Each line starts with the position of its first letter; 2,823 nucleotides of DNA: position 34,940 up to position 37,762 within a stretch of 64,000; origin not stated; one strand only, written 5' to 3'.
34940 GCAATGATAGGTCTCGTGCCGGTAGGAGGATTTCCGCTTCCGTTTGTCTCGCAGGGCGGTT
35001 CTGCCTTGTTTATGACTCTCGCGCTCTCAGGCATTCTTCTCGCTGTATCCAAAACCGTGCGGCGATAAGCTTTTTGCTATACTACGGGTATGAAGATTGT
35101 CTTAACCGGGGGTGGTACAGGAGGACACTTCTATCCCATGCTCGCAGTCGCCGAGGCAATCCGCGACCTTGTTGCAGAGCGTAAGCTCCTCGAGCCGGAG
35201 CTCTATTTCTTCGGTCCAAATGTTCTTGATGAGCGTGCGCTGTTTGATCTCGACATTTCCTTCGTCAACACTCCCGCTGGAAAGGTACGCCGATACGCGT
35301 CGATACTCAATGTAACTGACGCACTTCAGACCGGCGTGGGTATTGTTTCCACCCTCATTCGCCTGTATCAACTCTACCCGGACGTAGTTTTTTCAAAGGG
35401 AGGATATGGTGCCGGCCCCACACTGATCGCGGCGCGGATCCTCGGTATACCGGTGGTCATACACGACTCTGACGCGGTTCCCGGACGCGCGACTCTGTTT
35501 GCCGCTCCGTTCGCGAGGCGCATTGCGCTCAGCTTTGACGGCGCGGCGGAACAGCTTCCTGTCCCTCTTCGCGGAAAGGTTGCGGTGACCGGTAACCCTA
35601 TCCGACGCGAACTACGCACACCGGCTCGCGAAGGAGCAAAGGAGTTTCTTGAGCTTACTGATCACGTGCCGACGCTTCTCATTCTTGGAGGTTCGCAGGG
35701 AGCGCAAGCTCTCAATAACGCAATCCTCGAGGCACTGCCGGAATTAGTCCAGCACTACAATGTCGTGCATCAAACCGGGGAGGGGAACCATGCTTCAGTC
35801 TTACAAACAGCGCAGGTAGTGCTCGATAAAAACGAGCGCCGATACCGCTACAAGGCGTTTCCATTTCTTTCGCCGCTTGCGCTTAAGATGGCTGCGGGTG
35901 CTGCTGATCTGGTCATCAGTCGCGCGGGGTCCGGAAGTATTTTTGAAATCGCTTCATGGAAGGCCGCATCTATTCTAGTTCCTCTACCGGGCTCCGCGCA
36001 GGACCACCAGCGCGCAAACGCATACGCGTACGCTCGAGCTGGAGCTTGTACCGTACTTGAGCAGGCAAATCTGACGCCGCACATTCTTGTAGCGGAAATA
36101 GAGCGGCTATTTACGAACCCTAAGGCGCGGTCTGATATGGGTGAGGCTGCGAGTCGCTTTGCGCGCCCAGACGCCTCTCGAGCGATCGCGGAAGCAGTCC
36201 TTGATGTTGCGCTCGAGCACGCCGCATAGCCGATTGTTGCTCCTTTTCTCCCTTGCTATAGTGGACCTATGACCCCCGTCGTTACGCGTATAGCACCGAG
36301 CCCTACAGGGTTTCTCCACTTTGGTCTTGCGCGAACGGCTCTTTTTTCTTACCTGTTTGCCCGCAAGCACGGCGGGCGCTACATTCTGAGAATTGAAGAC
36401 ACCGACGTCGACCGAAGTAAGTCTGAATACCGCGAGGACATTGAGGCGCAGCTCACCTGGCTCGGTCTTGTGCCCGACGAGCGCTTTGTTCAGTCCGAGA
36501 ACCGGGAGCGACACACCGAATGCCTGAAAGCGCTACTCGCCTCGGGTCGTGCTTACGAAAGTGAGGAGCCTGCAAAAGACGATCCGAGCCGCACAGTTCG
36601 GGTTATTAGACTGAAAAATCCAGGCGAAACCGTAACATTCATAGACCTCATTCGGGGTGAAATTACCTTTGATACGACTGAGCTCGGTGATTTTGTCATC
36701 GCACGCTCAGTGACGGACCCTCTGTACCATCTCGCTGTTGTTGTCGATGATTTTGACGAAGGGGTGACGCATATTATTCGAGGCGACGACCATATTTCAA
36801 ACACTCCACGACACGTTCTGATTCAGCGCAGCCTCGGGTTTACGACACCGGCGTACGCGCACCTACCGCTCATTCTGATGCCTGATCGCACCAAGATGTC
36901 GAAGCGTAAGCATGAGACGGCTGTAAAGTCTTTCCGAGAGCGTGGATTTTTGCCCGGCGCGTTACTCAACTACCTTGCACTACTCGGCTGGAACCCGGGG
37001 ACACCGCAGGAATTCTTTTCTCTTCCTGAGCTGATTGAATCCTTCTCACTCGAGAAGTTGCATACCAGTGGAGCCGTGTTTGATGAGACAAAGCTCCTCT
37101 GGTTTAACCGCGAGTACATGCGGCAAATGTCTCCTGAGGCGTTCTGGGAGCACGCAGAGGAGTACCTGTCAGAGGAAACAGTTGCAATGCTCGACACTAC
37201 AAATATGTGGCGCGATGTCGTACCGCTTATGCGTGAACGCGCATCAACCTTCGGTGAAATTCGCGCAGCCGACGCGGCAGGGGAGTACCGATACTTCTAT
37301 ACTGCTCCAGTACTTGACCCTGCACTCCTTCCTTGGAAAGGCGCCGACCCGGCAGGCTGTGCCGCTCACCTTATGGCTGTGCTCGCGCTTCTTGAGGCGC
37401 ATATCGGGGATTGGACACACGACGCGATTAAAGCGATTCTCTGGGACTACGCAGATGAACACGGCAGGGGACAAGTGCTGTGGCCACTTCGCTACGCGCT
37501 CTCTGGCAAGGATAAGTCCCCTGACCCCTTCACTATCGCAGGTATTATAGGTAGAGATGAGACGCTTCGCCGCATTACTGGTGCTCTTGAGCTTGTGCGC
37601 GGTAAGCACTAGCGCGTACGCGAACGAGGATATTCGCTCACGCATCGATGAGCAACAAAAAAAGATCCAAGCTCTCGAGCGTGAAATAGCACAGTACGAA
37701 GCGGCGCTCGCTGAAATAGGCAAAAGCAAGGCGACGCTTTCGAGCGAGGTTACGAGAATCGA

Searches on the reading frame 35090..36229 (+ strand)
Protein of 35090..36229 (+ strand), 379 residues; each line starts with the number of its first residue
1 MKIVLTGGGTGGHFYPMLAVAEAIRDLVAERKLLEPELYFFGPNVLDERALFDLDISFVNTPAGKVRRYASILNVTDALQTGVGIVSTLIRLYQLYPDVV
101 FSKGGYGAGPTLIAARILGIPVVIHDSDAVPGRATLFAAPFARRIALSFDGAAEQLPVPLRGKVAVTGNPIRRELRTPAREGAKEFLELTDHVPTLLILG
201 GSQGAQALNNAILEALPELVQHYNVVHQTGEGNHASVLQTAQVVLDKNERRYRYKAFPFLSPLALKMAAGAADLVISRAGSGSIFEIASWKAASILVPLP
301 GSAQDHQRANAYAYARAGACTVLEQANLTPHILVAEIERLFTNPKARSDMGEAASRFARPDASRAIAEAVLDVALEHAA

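Call 60: search_protein_families(library=ncbifam, proteins=[window:35090-36229:+], max_evalue=0.00001)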
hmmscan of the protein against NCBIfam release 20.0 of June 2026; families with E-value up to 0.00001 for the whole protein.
window:35090-36229:+ (379 aa): 4 families
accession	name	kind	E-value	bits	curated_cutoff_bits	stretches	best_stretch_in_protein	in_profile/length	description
TIGR01133.1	murG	equivalog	1.7e-73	247.7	250.25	1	1-369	6-352/353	undecaprenyldiphospho-muramoylpentapeptide beta-N-acetylglucosaminyltransferase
NF009102.0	PRK12446.1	equivalog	9.5e-55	185.9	339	1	2-345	3-327/352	undecaprenyldiphospho-muramoylpentapeptide beta-N-acetylglucosaminyltransferase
NF010135.0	PRK13609.1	equivalog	1.1e-07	31.1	500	1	162-372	170-367/388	diglucosyl diacylglycerol synthase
NF041548.1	PssE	equivalog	1.6e-06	28.2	120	1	219-331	13-118/146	PssE/Cps14G family polysaccharide biosynthesis glycosyltransferase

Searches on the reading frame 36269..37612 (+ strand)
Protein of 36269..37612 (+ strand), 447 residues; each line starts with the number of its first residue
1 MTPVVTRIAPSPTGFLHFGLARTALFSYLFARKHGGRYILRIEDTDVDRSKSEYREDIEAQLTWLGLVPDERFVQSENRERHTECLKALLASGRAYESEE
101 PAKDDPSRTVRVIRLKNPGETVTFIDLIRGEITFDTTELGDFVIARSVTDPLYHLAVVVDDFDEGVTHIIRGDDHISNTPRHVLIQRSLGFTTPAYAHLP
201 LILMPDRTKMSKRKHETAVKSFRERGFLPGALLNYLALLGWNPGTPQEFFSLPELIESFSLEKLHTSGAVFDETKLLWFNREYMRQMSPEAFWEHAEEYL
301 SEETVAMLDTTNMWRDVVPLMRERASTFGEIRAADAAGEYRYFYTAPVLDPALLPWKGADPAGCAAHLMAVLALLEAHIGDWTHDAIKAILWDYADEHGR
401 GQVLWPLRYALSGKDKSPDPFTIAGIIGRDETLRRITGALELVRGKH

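Call 60: search_protein_families(library=ncbifam, proteins=[window:36269-37612:+], max_evalue=0.00001)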
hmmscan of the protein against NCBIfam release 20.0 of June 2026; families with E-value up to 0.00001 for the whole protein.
window:36269-37612:+ (447 aa): 10 families
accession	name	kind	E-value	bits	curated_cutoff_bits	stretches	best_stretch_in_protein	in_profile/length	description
TIGR00464.1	gltX_bact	equivalog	1.2e-118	397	289.95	2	108-437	139-464/470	glutamate--tRNA ligase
TIGR03838.1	queuosine_YadB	equivalog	1.2e-58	198.7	276.7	2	111-226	130-246/272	tRNA glutamyl-Q(34) synthetase GluQRS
NF004314.0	PRK05710.1-3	equivalog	1.1e-56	192.4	256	2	108-245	130-264/297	tRNA glutamyl-Q(34) synthetase GluQRS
NF004315.1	PRK05710.1-4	equivalog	5.4e-55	186.7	250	2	120-234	159-272/274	tRNA glutamyl-Q(34) synthetase GluQRS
NF004313.0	PRK05710.1-2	equivalog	1.4e-46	159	380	2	106-221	137-253/299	tRNA glutamyl-Q(34) synthetase GluQRS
NF004312.0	PRK05710.1-1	equivalog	9.2e-37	127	453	1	4-231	14-258/306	tRNA glutamyl-Q(34) synthetase GluQRS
NF003169.0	PRK04156.1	equivalog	3.1e-34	118.6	516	2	4-99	102-199/567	glutamate--tRNA ligase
TIGR00463.1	gltX_arch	equivalog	3.4e-30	105.1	401.75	2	3-98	93-188/560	glutamate--tRNA ligase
NF011291.0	PRK14703.1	equivalog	1e-16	60.4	681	1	4-98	32-127/769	glutamine--tRNA ligase/YqeY domain fusion protein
TIGR00440.1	glnS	equivalog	5.3e-12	45.4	425.8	1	4-125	1-120/524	glutamine--tRNA ligase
